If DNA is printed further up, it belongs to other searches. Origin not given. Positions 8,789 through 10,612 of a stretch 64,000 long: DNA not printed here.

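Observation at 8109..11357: Low-GC three-gene insertion in the pur cluster: a split, order-permuted PEP-utilising phosphotransferase plus a histidine phosphatase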

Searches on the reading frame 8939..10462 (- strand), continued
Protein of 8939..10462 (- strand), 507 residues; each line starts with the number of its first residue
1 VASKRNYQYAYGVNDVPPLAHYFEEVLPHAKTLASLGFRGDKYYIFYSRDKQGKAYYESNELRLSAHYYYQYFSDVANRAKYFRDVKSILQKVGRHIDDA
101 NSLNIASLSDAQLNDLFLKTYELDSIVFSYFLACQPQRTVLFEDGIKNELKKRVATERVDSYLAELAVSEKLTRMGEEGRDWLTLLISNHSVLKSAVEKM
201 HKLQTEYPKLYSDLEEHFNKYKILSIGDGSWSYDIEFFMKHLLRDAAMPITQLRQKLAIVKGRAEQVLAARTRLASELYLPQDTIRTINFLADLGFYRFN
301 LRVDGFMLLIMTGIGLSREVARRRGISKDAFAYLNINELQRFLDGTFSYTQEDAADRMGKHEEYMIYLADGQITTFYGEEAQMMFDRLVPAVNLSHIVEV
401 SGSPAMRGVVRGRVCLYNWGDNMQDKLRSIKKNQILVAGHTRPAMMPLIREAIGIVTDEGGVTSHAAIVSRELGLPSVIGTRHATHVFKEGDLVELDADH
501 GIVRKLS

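Call 12: find_encoding_contigs(protein=P0010, flank=10000, max_places=3)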
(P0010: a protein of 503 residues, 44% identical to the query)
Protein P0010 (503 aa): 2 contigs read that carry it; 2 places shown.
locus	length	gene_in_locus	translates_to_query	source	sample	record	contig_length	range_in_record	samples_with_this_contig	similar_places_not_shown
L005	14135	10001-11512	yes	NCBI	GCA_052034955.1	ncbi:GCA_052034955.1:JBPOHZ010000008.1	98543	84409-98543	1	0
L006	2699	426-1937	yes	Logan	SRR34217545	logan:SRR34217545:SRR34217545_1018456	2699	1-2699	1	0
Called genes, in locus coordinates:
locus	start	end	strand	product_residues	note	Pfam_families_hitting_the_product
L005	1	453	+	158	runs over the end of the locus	-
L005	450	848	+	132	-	-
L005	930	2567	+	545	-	PF01565:FAD_binding_4, PF02913:FAD-oxidase_C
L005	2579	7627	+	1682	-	PF03382:DUF285, PF00801:PKD, PF18911:PKD_4, PF02518:HATPase_c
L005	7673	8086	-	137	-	-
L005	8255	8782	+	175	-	-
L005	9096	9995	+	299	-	-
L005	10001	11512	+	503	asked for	PF00391:PEP-utilizers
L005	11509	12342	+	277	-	PF01326:PPDK_N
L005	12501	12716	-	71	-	-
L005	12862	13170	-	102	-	-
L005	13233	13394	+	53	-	-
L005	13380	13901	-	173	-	-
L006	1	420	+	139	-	?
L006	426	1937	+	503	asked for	PF00391:PEP-utilizers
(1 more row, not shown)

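Call 14: find_related_loci(query=A1, collection=genome_contigs, flank=6000)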
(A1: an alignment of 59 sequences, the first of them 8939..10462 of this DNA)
Query A1 (507 aa) in genome_contigs; peptide patterns used: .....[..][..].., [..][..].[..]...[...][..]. (x = any residue, [..] = any of these).
600 stretches matched a pattern (row limit reached: there are more); 598 encode a relative of the query (tblastn E <= 1e-3); the best 80 are kept; 80 distinct loci.
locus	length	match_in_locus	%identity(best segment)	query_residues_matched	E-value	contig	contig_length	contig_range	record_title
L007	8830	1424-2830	31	26-506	6e-73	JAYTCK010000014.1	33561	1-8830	MAG: bacterium isolate GFS_1518 GFS_1518_13, whole genome shotgun sequence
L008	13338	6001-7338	30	45-503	2e-52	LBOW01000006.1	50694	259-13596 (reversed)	MAG: Candidatus Woesebacteria bacterium GW2011_GWB1_33_22 UR35_C0006, whole genome shotgun sequence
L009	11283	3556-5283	27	48-507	1e-45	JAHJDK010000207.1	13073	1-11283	MAG: Nanoarchaeota archaeon isolate Modern_marine.mb.57 Modern_marine.mb.57_k141_2143070, whole genome shotgun sequence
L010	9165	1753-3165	26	38-506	7e-42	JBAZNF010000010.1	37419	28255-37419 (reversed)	MAG: Patescibacteria group bacterium isolate SO_2017_LW4_60 scaffold_2545_c1_LW137-91_2017, whole genome shotgun sequenc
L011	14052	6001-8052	26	43-507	2e-37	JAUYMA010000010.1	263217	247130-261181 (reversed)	MAG: Nanoarchaeota archaeon isolate C24_metabat.bin.61 C24_k141_1114540, whole genome shotgun sequence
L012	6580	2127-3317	29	89-506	6e-33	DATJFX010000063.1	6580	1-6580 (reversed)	MAG TPA_asm: Candidatus Methylomirabilota bacterium isolate SMAG_U15471 k141_9146675, whole genome shotgun sequence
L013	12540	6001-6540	38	319-506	6e-31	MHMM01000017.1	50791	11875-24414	MAG: Candidatus Nealsonbacteria bacterium RIFOXYB1_FULL_40_15 rifoxyb1_full_scaffold_831, whole genome shotgun sequence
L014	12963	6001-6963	29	173-507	7e-31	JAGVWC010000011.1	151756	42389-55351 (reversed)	MAG: Candidatus Iainarchaeum archaeon isolate RIFCSPLOWO2_01_FULL_AR10_48_17 rifcsplowo2_01_scaffold_243, whole genome s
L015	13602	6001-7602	39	314-504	1e-30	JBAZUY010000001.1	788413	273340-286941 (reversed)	MAG: archaeon isolate SO_2017_GW1_24 NODE_43_length_788413_cov_2.329335_OW334_2017, whole genome shotgun sequence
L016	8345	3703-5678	33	280-506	6e-30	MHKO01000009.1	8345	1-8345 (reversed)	MAG: Candidatus Komeilibacteria bacterium RIFCSPLOWO2_02_FULL_48_11 rifcsplowo2_02_scaffold_15005, whole genome shotgun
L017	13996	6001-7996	40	300-507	2e-29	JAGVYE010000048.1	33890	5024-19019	Candidatus Woesearchaeota archaeon isolate RIFCSPHIGHO2_02_FULL_38_13 rifcsphigho2_02_scaffold_1727, whole genome shotgu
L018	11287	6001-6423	42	365-507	1e-29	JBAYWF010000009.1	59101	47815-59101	MAG: Parcubacteria group bacterium isolate SO_2016_LW3_77 scaffold00755_LW162_2016, whole genome shotgun sequence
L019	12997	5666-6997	55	392-506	2e-29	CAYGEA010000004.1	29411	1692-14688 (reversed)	MAG TPA_asm: uncultured Bdellovibrionales bacterium isolate ERP113451_co1_285 genome assembly, contig: NODE_1777_length_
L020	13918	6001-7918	29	212-507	4e-28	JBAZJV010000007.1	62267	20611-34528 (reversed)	MAG: Patescibacteria group bacterium isolate SO_2017_LW4_128 scaffold_1269_c1_LW137-91_2017, whole genome shotgun sequen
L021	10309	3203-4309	27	105-506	6e-28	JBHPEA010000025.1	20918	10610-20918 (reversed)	Nanoarchaeota archaeon isolate SAG AM-311-D13 NODE_25_length_20918_cov_26.527345, whole genome shotgun sequence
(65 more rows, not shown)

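Call 22: find_encoding_contigs(protein=P0035, flank=8000, max_places=2)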
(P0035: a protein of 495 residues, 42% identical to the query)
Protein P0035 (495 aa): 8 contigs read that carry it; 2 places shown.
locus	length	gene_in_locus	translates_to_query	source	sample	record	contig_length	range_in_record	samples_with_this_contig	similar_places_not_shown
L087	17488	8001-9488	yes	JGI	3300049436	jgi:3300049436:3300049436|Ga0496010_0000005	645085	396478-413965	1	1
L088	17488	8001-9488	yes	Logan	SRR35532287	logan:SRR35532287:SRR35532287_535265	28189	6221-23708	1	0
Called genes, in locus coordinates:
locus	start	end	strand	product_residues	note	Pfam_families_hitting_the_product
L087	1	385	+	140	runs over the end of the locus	PF00072:Response_reg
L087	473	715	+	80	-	-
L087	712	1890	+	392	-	PF00162:PGK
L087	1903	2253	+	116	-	-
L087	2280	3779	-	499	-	PF03952:Enolase_N, PF00113:Enolase_C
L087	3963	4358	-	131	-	-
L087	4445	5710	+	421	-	PF00232:Glyco_hydro_1, PF00331:Glyco_hydro_10 (faint), PF00232:Glyco_hydro_1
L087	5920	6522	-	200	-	-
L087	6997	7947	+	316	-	-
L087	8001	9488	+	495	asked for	PF00391:PEP-utilizers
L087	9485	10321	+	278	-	PF01326:PPDK_N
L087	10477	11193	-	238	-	PF13386:DsbD_2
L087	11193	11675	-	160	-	PF00085:Thioredoxin, PF13098:Thioredoxin_2 (faint)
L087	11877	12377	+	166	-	-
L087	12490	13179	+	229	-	PF00072:Response_reg, PF00486:Trans_reg_C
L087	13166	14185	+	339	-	PF00512:HisKA, PF02518:HATPase_c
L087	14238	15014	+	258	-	PF18761:Heliorhodopsin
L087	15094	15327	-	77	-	-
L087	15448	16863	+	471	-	PF00224:PK, PF03328:HpcH_HpaI (weak), PF02887:PK_C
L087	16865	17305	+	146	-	-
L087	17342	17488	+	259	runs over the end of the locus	PF00121:TIM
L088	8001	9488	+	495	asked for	PF00391:PEP-utilizers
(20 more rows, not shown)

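Call 23: find_encoding_contigs(protein=P0036, flank=8000, max_places=2)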
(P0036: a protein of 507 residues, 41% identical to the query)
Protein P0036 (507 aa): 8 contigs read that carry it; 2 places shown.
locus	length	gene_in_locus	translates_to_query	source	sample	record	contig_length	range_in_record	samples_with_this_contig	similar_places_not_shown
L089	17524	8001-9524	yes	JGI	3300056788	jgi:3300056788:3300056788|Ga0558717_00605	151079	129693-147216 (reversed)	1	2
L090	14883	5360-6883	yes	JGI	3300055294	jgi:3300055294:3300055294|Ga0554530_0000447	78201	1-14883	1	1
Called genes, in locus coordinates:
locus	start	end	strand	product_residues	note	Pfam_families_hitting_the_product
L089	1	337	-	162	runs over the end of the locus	PF00583:Acetyltransf_1, PF13673:Acetyltransf_10 (weak)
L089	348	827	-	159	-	PF00383:dCMP_cyt_deam_1, PF14437:MafB19-deam, PF14439:Bd3614-deam (weak)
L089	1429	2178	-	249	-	-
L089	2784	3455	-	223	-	PF18912:DZR_2 (weak), PF00156:Pribosyltran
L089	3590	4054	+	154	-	PF00011:HSP20, PF17886:ArsA_HSP20 (weak)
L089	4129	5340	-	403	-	PF12704:MacB_PCD, PF02687:FtsX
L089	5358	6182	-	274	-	PF00005:ABC_tran, PF02463:SMC_N (faint), PF13304:AAA_21 (faint)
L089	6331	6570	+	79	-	PF01541:GIY-YIG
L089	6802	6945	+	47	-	-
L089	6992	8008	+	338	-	-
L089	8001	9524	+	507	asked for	PF00391:PEP-utilizers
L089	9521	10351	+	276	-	PF01326:PPDK_N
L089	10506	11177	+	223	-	PF02525:Flavodoxin_2, PF03358:FMN_red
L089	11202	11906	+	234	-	PF07099:DUF1361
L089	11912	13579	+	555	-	PF03485:Arg_tRNA_synt_N, PF00133:tRNA-synt_1 (faint), PF00750:tRNA-synt_1d, PF05746:DALR_1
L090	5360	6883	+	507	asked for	PF00391:PEP-utilizers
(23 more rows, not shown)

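Call 28: predict_structure(alignment_id=A1)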
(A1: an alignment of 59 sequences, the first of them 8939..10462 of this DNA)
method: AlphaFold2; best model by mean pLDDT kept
length: 507 residues; sequences in the alignment: 59
mean_pLDDT: 94.1   pTM: 0.92
mean pLDDT of the five models: 94.1, 93.6, 93.4, 93.1, 93.0
residues with pLDDT >= 90: 444; 70-90: 58; 50-70: 4; < 50: 1
segments of 3 or more residues with pLDDT < 50: none
pLDDT, mean of each block of 10 residues (from residue 1): 81 93 96 97 97 95 98 98 98 97 95 97 98 96 97 93 92 92 97 92 95 96 80 87 92 96 93 96 97 95 95 95 95 94 95 94 97 95 96 91 95 94 92 96 87 94 90 92 93 97 94
secondary structure, 60 per line:
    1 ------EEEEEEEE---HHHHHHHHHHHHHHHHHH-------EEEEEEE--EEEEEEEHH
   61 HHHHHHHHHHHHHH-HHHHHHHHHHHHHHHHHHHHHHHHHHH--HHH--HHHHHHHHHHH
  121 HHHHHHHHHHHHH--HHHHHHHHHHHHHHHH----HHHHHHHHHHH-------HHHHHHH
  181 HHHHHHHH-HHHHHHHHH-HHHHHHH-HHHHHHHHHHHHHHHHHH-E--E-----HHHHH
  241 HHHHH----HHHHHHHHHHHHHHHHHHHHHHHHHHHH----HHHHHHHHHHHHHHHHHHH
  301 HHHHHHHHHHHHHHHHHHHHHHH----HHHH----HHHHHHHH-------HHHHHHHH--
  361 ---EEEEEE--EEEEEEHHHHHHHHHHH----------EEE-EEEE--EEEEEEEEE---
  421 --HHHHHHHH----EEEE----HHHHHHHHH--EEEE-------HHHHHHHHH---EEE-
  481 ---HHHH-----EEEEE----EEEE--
elements in order: E7-14 H18-35 E43-49 E52-58 H59-74 H76-102 H110-133 H136-151 H156-166 H174-188 H190-198 H200-206 H208-225 H236-245 H250-277 H282-323 H328-331 H336-343 H351-358 E364-369 E372-377 H378-388 E399-401 E403-406 E409-417 H423-430 E435-438 H443-451 E454-457 H465-473 E477-479 H484-487 E493-497 E502-505

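Call 33: fold_search(model_id=the predicted structure, library=pdb)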
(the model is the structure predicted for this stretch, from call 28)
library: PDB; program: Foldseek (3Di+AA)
matches with E <= 10: 490; with E <= 0.001: 21
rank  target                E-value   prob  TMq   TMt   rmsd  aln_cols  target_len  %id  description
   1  5fbt                  2.2e-12  1.00  0.60  0.43   9.1       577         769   16  Crystal structure of rifampin phosphotransferase RPH-Lm from Listeria monocytogenes in complex with rifampin (released 2015-12-30)
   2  5fbu                  4.0e-12  1.00  0.59  0.43   8.8       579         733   16  Crystal structure of rifampin phosphotransferase RPH-Lm from Listeria monocytogenes in complex with rifampin-phosphate (released 2015-12-30)
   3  5hv1                  1.6e-11  1.00  0.59  0.39   9.1       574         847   16  Rifampin phosphotransferase in complex with AMPPNP and rifampin from Listeria monocytogenes (released 2016-03-30)
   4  5hv2                  2.1e-11  1.00  0.39  0.26  14.4       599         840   14  Rifampin phosphotransferase G527Y mutant from Listeria monocytogenes (released 2016-03-30)
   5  5fbs                  5.9e-11  1.00  0.54  0.37   8.8       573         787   16  Crystal structure of rifampin phosphotransferase RPH-Lm from Listeria monocytogenes in complex with ADP and magnesium (released 2016-01-13)
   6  5hv3                  4.0e-10  1.00  0.37  0.25  15.2       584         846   15  Rifampin phosphotransferase G527Y mutant in complex with AMPPNP from Listeria monocytogenes (released 2016-03-30)
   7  1kbl                  1.7e-06  1.00  0.21  0.13  20.6       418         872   14  PYRUVATE PHOSPHATE DIKINASE (released 2002-01-30)
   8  1vbg                  6.4e-06  1.00  0.19  0.11  26.2       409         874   15  Pyruvate Phosphate Dikinase from Maize (released 2005-03-08)
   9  2e28                  9.1e-06  1.00  0.19  0.16  15.6       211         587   24  Crystal structure analysis of pyruvate kinase from Bacillus stearothermophilus (released 2008-02-05)
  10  2r82                  9.9e-06  1.00  0.19  0.11  26.3       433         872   14  Pyruvate phosphate dikinase (PPDK) triple mutant R219E/E271R/S262D adapts a second conformational state (released 2008-01-01)
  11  5jvj_A                2.2e-05  1.00  0.19  0.11  27.0       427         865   14  C4-type pyruvate phosphate dikinase: different conformational states of the nucleotide binding domain in the dimer (released 2017-04-05)
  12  5lu4_A                3.1e-05  1.00  0.19  0.11  17.9       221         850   21  C4-type pyruvate phosphate dikinase: conformational intermediate of central domain in the swiveling mechanism (released 2017-05-24)
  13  5lu4_B                3.6e-05  1.00  0.19  0.11  17.2       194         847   23  C4-type pyruvate phosphate dikinase: conformational intermediate of central domain in the swiveling mechanism (released 2017-05-24)
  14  5jvl_C                3.9e-05  1.00  0.19  0.11  24.6       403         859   15  C4-type pyruvate phospate dikinase: nucleotide binding domain with bound ATP analogue (released 2017-04-05)
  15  5jvn                  5.6e-05  1.00  0.19  0.11  23.7       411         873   16  C3-type pyruvate phosphate dikinase: intermediate state of the central domain in the swiveling mechanism (released 2017-04-05)
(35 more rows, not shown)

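Call 58: search_dna_similar(query=window:8939-10462:-, collection=plasmids, mode=protein, max_rows=12)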
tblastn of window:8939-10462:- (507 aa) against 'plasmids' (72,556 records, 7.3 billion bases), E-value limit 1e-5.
Records with a match: 250; places in all: 278; records where one place covers at least 80% of the query: 0.
Best place of each record, by identity: <60% 250.
By first word of the organism name: Streptomyces 23; Deinococcus 16; Rhodococcus 14; Pseudoalteromonas 14; Sphingobium 13; Bacillus 12; Leisingera 12; Klebsiella 8; Rhizobium 7; Agrobacterium 7; and 65 more.
By predicted mobility (MOB-suite, as given by PLSDB): non-mobilizable 197; conjugative 27; mobilizable 26.
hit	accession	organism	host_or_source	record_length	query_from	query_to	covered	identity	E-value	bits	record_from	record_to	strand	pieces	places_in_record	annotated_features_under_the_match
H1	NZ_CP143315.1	Methylocystis iwaonis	cell culture,rice rhizosphere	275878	111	504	78%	25.2%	4e-12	77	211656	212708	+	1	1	PEP/pyruvate-binding domain-containing protein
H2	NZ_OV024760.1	Deinococcus radiodurans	-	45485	191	503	62%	25.7%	8e-9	66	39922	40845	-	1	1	PEP-utilizing enzyme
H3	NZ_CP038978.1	Deinococcus radiodurans R1 = ATCC 13939 = DSM 20539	cell culture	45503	191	503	62%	25.7%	8e-9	66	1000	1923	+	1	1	PEP-utilizing enzyme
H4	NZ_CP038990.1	Deinococcus radiodurans R1 = ATCC 13939 = DSM 20539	cell culture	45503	191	503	62%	25.7%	8e-9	66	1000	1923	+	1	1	PEP-utilizing enzyme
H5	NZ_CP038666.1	Deinococcus radiodurans R1 = ATCC 13939 = DSM 20539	cell culture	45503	191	503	62%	25.7%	8e-9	66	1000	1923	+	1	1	PEP-utilizing enzyme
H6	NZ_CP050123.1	Deinococcus radiodurans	whole organism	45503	191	503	62%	25.7%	8e-9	66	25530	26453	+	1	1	PEP-utilizing enzyme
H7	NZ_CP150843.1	Deinococcus radiodurans R1 = ATCC 13939 = DSM 20539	Single cell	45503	191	503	62%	25.7%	8e-9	66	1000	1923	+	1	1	PEP-utilizing enzyme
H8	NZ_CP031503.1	Deinococcus radiodurans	Single cell,Irradiated ground pork and ...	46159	191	503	62%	25.7%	8e-9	66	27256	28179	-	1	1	PEP-utilizing enzyme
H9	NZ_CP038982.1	Deinococcus radiodurans R1 = ATCC 13939 = DSM 20539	cell culture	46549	191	503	62%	25.7%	8e-9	66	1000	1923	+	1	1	PEP-utilizing enzyme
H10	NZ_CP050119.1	Deinococcus radiodurans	whole organism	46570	191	503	62%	25.7%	8e-9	66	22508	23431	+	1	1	PEP-utilizing enzyme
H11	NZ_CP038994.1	Deinococcus radiodurans R1 = ATCC 13939 = DSM 20539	cell culture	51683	191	503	62%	25.7%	8e-9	66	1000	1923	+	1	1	PEP-utilizing enzyme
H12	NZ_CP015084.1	Deinococcus radiodurans R1 = ATCC 13939 = DSM 20539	single cell,Irradiated ground pork and ...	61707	191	503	62%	25.7%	8e-9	66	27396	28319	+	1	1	PEP-utilizing enzyme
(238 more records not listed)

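Call 59: predict_structure(alignment_id=A3)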
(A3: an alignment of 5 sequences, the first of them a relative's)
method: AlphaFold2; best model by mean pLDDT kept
length: 301 residues; sequences in the alignment: 5
mean_pLDDT: 70.8   pTM: 0.73
mean pLDDT of the five models: 70.8, 67.3, 67.1, 66.3, 62.4
residues with pLDDT >= 90: 50; 70-90: 112; 50-70: 93; < 50: 46
segments of 3 or more residues with pLDDT < 50: 1-22, 95-100, 135-137, 152-158, 160-162, 299-301
pLDDT, mean of each block of 10 residues (from residue 1): 31 36 75 86 80 95 94 90 67 50 77 93 90 58 64 47 52 62 61 59 63 75 80 85 82 73 64 83 82 72 34
secondary structure, 60 per line:
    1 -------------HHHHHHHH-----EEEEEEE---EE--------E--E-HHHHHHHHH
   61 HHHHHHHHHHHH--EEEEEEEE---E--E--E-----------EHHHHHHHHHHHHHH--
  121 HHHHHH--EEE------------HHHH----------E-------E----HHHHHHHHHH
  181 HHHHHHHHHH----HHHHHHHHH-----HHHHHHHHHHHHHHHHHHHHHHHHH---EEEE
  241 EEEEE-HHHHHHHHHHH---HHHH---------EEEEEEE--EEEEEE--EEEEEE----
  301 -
elements in order: H14-21 E27-33 H52-72 E75-82 H105-118 H121-126 E129-131 H144-147 H171-190 H195-203 H209-233 E237-245 H247-257 H261-264 E274-280 E283-288 E291-296
